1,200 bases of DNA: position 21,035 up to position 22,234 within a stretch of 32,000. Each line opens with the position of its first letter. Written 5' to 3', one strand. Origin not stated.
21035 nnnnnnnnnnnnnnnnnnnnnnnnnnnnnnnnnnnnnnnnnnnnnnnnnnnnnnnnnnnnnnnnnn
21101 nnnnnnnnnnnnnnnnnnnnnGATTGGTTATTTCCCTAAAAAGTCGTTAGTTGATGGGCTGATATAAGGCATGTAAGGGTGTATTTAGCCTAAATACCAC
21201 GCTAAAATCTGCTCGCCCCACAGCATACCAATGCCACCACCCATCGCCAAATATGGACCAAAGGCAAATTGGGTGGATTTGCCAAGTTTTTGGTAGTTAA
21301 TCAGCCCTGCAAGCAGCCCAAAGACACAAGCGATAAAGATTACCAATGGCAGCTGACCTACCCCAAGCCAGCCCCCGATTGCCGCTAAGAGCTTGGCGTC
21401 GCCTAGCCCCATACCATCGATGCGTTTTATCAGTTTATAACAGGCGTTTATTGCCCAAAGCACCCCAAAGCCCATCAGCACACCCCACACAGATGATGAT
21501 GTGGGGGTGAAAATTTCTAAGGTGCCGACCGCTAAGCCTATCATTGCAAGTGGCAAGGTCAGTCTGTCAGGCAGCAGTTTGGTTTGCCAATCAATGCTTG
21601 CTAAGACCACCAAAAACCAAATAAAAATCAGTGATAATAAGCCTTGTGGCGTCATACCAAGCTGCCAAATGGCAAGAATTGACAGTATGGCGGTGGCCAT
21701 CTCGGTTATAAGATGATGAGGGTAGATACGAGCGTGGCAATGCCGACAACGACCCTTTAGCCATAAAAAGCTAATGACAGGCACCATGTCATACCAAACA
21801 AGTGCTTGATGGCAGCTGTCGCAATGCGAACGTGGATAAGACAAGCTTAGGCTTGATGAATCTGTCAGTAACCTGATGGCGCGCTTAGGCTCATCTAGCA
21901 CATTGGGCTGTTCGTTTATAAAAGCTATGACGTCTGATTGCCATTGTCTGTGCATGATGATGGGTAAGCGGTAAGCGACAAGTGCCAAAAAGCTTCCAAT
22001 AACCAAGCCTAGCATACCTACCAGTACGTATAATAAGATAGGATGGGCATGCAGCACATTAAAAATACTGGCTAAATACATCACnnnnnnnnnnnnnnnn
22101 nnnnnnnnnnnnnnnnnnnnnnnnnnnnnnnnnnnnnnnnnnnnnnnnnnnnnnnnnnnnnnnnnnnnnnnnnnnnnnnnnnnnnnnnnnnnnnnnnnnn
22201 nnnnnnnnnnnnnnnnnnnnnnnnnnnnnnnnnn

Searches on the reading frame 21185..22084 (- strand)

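Call 23: search_protein_families(library=pfam, proteins=[window:21185-22084:-], max_evalue=0.00001)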
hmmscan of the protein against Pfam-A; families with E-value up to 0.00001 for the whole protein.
window:21185-22084:- (299 aa): 2 families
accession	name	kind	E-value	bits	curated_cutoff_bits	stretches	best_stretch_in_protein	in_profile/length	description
PF06750.18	A24_N_bact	-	2.5e-28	98.4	23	1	25-141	2-83/84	Bacterial Peptidase A24 N-terminal domain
PF01478.23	Peptidase_A24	-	4.8e-23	82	26.5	1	152-260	1-103/104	Type IV leader peptidase family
